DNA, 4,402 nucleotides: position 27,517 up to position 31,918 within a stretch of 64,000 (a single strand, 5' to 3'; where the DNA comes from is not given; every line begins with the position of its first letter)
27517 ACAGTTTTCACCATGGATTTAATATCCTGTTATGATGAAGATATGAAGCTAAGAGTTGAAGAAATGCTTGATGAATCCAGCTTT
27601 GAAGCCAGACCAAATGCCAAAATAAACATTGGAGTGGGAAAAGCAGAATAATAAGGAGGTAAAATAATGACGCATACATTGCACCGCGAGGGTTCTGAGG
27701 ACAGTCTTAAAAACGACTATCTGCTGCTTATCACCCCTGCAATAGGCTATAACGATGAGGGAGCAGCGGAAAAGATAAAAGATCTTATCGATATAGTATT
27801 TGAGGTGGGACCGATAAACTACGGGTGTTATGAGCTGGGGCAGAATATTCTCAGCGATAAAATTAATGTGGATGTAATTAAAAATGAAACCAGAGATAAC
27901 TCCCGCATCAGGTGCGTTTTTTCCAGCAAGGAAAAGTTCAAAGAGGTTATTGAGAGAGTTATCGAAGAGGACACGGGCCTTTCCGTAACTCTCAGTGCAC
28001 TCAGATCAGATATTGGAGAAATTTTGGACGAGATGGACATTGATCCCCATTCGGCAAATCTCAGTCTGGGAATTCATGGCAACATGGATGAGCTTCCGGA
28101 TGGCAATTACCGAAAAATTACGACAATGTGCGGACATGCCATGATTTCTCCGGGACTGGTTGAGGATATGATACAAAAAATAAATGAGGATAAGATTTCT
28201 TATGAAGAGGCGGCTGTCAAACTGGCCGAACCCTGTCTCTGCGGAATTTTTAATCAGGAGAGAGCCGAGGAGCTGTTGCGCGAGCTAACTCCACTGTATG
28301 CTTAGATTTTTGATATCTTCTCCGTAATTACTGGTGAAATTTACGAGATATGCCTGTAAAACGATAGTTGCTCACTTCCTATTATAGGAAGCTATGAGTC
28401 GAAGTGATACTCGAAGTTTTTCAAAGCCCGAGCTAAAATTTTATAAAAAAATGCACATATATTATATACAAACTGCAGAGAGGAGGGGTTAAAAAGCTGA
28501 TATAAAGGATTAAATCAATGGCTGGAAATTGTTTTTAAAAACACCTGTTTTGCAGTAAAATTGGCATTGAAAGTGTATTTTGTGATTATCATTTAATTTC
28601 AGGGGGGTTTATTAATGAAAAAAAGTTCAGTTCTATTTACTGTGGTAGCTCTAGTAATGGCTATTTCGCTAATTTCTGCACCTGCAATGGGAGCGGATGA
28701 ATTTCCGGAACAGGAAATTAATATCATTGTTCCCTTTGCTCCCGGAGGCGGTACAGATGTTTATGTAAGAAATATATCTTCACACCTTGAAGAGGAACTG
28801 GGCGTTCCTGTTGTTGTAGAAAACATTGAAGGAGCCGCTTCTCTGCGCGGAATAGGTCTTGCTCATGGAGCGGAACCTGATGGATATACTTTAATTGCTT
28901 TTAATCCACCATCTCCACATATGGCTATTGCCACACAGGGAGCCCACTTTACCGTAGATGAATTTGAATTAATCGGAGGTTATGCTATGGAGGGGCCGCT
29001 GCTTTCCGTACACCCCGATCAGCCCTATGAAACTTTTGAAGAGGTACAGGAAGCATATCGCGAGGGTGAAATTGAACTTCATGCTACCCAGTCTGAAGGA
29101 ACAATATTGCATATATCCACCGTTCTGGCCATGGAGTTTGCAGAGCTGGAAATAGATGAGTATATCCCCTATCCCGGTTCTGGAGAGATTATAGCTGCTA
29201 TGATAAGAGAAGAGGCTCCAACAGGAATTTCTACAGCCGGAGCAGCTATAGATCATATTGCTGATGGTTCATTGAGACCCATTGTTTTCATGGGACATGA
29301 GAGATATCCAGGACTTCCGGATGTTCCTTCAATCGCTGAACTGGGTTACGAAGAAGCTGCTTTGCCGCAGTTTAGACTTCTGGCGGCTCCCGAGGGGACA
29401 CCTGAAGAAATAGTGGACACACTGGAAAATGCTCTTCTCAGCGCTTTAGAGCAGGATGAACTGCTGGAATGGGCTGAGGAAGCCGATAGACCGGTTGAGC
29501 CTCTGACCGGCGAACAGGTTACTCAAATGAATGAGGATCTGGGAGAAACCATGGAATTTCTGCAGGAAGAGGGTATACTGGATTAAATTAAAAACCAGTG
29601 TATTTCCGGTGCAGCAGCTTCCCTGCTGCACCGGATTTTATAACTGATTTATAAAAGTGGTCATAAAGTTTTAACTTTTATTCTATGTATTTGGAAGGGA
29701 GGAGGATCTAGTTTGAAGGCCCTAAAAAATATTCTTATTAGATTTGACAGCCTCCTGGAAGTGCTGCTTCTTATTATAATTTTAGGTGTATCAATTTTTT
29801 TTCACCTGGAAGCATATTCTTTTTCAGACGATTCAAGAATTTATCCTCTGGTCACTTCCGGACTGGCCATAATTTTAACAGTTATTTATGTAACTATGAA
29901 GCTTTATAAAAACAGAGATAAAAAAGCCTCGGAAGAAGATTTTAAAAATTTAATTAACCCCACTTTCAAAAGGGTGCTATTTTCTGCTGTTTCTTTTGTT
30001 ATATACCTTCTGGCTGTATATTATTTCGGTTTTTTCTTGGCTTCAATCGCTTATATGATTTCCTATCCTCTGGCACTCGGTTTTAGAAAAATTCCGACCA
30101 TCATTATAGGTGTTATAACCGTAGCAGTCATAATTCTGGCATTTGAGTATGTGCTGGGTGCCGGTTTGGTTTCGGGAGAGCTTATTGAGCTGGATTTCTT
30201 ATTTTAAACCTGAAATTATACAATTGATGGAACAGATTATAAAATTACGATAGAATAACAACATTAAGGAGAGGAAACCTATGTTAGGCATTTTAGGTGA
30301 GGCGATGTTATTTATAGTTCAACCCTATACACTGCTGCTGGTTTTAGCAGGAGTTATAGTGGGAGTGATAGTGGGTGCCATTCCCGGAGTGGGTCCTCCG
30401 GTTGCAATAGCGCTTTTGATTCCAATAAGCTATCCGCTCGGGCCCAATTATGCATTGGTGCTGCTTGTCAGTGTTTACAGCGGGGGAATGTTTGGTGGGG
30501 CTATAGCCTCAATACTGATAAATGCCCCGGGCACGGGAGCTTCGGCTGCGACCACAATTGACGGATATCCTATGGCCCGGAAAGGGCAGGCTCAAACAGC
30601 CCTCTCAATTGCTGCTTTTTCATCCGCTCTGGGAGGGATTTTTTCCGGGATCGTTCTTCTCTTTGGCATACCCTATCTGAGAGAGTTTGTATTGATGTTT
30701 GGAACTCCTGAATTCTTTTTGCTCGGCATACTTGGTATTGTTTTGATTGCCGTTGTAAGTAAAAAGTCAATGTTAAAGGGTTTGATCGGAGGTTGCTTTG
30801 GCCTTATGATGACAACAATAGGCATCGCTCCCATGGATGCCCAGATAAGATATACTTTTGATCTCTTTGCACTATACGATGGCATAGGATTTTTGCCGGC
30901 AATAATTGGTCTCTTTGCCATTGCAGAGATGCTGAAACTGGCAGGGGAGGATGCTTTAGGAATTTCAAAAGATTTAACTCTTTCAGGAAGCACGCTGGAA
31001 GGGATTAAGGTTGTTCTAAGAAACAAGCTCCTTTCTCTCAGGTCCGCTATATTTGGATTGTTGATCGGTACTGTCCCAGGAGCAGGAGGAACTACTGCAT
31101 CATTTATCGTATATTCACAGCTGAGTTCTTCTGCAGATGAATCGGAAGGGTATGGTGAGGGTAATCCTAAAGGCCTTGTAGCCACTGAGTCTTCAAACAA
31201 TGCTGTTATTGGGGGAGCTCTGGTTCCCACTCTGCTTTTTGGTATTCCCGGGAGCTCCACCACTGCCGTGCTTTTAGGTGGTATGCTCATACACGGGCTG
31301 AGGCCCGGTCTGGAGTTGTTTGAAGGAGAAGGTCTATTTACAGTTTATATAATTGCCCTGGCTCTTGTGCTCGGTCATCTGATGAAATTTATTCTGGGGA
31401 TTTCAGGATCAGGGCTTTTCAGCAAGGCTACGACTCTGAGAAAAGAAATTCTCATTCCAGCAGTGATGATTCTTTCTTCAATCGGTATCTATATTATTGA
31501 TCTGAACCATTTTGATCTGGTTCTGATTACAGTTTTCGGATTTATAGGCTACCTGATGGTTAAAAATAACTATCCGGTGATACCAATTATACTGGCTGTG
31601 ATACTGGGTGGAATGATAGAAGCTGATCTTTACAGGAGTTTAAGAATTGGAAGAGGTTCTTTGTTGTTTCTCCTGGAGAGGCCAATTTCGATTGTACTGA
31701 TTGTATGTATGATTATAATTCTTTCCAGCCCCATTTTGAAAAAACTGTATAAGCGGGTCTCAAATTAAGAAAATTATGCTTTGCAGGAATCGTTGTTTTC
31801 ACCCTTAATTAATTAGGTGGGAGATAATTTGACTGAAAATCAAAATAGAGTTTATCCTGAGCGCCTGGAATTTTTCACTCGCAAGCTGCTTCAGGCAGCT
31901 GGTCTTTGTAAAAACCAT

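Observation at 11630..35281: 24-kb GntR-centred divergent island encoding an unassigned organic-acid catabolic pathway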

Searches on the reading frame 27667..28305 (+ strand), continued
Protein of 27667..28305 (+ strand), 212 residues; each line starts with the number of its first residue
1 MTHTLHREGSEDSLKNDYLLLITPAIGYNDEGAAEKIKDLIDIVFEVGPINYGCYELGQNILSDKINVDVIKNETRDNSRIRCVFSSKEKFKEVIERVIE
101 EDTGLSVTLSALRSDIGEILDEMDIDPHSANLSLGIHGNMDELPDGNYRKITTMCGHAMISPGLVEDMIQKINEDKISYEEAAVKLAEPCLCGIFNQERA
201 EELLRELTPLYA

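Call 72: search_dna_similar(query=window:27667-28305:+, collection=plasmids, mode=protein, max_evalue=0.00001, max_rows=20)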
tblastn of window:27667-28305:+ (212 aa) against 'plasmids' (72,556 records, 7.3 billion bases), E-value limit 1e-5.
No match.
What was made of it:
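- Tried and rejected: tblastn of Y212 against 72,556 plasmids gave no match (call 72).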

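Call 84: search_protein_families(library=pfam, proteins=[L004:1657-2832:+, L004:2845-4131:+, L004:5109-6107:+, L017:8299-9087:+, L014:5144-6046:+, L076:6792-7970:-, L060:10756-11718:+, L063:10721-11899:+, L078:4557-5801:+, L053:13849-15285:-], max_evalue=0.00001)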
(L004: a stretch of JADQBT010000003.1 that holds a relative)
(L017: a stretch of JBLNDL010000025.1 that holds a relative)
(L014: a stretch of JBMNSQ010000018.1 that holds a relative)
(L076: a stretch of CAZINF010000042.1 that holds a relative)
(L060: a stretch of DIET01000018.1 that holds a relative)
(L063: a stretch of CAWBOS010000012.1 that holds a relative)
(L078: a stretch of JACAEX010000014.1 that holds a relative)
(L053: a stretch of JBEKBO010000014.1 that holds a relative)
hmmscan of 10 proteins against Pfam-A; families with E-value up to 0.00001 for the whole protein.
L004:1657-2832:+ (391 aa): 2 families
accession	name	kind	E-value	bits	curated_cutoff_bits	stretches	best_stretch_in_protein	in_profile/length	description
PF20629.2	GD_AH_C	-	4.4e-89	298.4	26.8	1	142-381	1-235/242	D-galactarate/Altronate dehydratase, C-terminal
PF04295.18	GD_AH_second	-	7.7e-41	139.8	27.3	1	5-128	1-131/136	D-galactarate dehydratase/Altronate hydrolase, second domain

L004:2845-4131:+ (428 aa): 2 families
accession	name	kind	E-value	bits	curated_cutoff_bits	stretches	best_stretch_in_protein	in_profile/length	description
PF04165.18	DUF401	-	1.7e-44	153.2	24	1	25-418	5-384/393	Protein of unknown function (DUF401)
PF03600.22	CitMHS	-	1.2e-08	34.9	31.9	1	40-346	39-300/336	Citrate transporter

L004:5109-6107:+ (332 aa): 1 family
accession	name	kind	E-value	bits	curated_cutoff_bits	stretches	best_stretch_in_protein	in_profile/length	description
PF06089.17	Asparaginase_II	-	6.8e-105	351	25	1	6-325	1-321/322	L-asparaginase II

L017:8299-9087:+ (262 aa): 2 families
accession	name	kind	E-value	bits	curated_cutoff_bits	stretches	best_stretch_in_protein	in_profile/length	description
PF01614.24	IclR_C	-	1.4e-47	161.9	24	1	82-253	5-174/174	Bacterial transcriptional regulator IclR C-terminal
PF09339.16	HTH_IclR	-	6.4e-16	58.3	22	1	11-61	1-51/52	IclR helix-turn-helix domain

L014:5144-6046:+ (300 aa): 1 family
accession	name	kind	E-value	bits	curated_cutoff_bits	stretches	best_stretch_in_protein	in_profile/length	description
PF00795.27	CN_hydrolase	-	2e-52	178.5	23.2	1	29-276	10-251/256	Carbon-nitrogen hydrolase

L076:6792-7970:- (392 aa): 2 families
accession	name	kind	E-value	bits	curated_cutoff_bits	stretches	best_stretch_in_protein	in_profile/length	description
PF01979.26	Amidohydro_1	-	1.1e-31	110.8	25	1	56-382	1-344/345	Amidohydrolase family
PF07969.17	Amidohydro_3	-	6.2e-15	56.1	29.7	1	168-382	226-470/472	Amidohydrolase family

L060:10756-11718:+ (320 aa): 1 family
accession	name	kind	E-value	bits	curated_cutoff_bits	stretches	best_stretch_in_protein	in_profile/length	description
PF19799.5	DUF6282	-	6.6e-70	235.3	26.8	1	38-242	1-196/196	Family of unknown function (DUF6282)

L063:10721-11899:+ (392 aa): 1 family
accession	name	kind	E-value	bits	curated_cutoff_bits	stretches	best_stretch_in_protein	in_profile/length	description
PF02515.22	CoA_transf_3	-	5.5e-107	358.5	23.3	1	5-369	1-366/366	CoA-transferase family III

L078:4557-5801:+ (414 aa): 2 families
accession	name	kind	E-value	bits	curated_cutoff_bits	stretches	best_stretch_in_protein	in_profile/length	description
PF12704.14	MacB_PCD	-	8.4e-58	196.5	27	1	27-253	1-206/207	MacB-like periplasmic core domain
PF02687.27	FtsX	-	1.1e-18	67.9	25.5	1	294-406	2-119/120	FtsX-like permease C-terminal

L053:13849-15285:- (478 aa): 2 families
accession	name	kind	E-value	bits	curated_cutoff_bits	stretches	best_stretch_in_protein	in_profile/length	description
PF00083.30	Sugar_tr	-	6.6e-41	141.1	22.3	1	21-452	5-451/452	Sugar (and other) transporter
PF07690.21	MFS_1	-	1.9e-38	132.7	33.4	2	27-394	6-347/347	Major Facilitator Superfamily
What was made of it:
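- On Sulfolactate degradation cluster (slcHFG-slcC-comC-suyAB): One occurs in the related locus L004 (call 84)
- Amidohydrolase, CN_hydrolase and asparaginase_II genes occur near the pair (call 84). L004 carries a SuyB/UxaA-type GD_AH gene upstream of the pair (call 84).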

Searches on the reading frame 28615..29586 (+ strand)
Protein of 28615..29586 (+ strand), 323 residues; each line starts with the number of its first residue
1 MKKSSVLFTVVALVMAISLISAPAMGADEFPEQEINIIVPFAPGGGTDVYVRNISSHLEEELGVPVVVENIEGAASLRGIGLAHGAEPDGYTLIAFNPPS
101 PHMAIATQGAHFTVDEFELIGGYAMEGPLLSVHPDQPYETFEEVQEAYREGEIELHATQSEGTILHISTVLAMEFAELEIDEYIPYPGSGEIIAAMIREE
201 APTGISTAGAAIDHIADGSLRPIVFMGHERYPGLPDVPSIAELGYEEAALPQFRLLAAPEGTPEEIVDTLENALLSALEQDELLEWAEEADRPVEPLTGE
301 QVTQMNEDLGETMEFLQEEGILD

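Call 4: search_protein_families(library=pfam, proteins=[window:28615-29586:+])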
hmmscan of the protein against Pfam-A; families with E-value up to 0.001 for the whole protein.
window:28615-29586:+ (323 aa): 1 family
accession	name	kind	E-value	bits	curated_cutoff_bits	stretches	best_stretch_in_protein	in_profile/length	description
PF03401.19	TctC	-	6.4e-25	88.6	27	1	52-299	3-249/274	Tripartite tricarboxylate transporter family receptor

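Call 7: search_protein_families(library=ncbifam, proteins=[window:28615-29586:+], max_evalue=0.00001)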
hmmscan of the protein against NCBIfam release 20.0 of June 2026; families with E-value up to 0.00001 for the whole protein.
window:28615-29586:+ (323 aa): 0 families

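Call 54: search_solved_structures(query=window:28615-29586:+, max_evalue=0.00001)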
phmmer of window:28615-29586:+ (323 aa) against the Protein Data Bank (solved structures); distinct sequences matched with E-value up to 0.00001: 11.
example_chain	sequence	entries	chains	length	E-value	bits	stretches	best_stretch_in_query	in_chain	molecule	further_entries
2dvz_A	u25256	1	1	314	2.6e-30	109.1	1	26-290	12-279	Putative exported protein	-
25hk_A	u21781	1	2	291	1.2e-25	93.8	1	27-294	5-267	Tripartite tricarboxylate transporter substrate binding protein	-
2qpq_A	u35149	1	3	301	3.1e-25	92.4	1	28-284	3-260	protein Bug27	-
6hke_A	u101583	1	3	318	7.1e-23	84.7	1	28-283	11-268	Possible TctC subunit of the Tripartite Tricarboxylate Transport(TTT) Family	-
2f5x_A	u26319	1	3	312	1.1e-22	84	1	28-287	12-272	BugD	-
8hka_A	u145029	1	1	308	1.8e-20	76.8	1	33-293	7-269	Periplasmic terephthalate binding protein (TBP)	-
8hkb_A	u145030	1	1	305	2.1e-20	76.5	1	33-293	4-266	Periplasmic terephthalate binding protein (TBP)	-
8hk9_D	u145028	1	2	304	2.3e-20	76.4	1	33-293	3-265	Periplasmic terephthalate binding protein (TBP)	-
5oei_A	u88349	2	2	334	4.4e-20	75.5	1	28-281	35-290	Uncharacterized protein family UPF0065:Tat pathway signal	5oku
7ndr_A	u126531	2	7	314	2.2e-18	69.9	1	32-288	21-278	Tripartite tricarboxylate transporter substrate binding protein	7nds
4x9t_A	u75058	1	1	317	5.1e-17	65.4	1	29-283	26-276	Uncharacterized protein UPF0065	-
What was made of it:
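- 28615..29586 (+): TctC-family solute-binding protein with a signal peptide. PF03401 (call 4); best PDB relatives are BugE, Bug27, AdpC and the terephthalate-binding protein (call 54)
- On Tripartite tricarboxylate transporter (TTT): The best solved TctC relatives score only 65-109 bits and bind different ligands (call 54)
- Closest known: TctCBA tripartite tricarboxylate transporter operons. Same: All three components are present in the canonical order, with a signal-peptide binding protein (calls 4, 54).
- Solved TctC proteins bind aromatic dicarboxylates such as terephthalate (call 54).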

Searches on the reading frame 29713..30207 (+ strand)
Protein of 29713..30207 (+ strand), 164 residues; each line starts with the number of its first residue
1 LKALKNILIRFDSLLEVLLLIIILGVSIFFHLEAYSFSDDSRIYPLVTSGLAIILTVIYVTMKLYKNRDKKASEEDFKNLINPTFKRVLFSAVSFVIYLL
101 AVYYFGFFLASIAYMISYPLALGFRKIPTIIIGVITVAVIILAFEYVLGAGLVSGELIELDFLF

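Call 4: search_protein_families(library=pfam, proteins=[window:29713-30207:+])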
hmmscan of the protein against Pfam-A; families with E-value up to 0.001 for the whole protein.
window:29713-30207:+ (164 aa): 1 family
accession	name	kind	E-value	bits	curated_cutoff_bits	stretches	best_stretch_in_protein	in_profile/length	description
PF07331.16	TctB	-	7.7e-13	49.2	29.1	1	20-149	6-133/137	Tripartite tricarboxylate transporter TctB family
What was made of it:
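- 29713..30207 (+): TctB small membrane subunit. PF07331 (call 4)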

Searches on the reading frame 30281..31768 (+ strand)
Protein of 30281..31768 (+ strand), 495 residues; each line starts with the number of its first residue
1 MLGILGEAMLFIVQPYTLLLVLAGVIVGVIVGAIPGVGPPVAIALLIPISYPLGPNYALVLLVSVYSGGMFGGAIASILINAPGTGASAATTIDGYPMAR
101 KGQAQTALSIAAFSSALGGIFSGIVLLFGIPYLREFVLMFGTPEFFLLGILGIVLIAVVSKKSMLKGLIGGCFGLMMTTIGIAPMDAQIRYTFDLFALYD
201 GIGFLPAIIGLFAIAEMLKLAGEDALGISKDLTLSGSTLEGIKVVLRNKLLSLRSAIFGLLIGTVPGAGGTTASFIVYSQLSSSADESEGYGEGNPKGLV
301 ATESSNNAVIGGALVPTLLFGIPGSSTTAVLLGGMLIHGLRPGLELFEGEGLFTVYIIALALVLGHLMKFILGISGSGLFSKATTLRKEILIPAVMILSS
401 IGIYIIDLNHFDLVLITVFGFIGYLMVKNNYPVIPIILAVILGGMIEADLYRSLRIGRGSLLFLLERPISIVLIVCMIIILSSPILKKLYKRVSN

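Call 4: search_protein_families(library=pfam, proteins=[window:30281-31768:+])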
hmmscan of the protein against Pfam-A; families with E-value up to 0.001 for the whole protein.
window:30281-31768:+ (495 aa): 1 family
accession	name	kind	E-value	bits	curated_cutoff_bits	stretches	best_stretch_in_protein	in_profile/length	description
PF01970.21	TctA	-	3.5e-127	425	28.9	1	18-438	1-423/423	Tripartite tricarboxylate transporter TctA family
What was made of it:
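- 30281..31768 (+): TctA large membrane subunit. PF01970, 425 bits (call 4)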

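Call 38: search_protein_families(library=ncbifam, proteins=[window:30281-31768:+], max_evalue=0.00001)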
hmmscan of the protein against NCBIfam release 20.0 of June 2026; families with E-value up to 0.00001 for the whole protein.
window:30281-31768:+ (495 aa): 0 families
